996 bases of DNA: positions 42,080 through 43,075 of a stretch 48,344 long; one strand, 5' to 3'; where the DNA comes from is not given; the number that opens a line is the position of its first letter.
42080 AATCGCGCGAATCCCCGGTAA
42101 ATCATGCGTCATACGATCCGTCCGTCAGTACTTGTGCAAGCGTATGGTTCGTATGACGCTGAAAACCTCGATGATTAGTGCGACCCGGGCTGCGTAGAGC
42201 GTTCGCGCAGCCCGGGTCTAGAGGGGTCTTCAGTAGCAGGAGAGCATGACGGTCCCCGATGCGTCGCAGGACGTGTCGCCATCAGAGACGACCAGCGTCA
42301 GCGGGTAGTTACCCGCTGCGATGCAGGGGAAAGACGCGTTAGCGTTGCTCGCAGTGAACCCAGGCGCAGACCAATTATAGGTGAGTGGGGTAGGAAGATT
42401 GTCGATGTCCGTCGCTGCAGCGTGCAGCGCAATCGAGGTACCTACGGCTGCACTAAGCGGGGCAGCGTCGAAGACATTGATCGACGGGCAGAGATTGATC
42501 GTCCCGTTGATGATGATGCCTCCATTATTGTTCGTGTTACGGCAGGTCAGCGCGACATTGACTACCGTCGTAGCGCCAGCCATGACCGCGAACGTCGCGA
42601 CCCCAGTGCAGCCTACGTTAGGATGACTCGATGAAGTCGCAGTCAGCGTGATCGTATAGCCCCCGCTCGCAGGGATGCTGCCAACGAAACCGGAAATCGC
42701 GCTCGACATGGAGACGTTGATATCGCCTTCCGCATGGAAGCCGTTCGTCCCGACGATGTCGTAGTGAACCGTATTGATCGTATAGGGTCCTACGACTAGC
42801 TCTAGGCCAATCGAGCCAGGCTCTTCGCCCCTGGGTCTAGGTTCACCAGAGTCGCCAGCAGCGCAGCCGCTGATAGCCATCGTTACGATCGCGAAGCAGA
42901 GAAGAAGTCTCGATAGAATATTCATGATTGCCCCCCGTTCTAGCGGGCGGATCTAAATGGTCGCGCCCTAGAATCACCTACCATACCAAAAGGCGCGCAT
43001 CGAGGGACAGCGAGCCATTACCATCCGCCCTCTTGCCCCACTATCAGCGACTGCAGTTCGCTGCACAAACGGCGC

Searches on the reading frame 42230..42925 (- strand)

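Call 60: search_protein_families(library=pfam, proteins=[window:42230-42925:-], max_evalue=0.01)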
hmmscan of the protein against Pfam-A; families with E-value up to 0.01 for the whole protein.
window:42230-42925:- (231 aa): 2 families
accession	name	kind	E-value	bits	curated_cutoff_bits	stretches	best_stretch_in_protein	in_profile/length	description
PF18911.6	PKD_4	-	0.00019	21.9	27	0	158-226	13-81/85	PKD domain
PF00801.26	PKD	-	0.0042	17.5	23.5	0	154-223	6-75/80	PKD domain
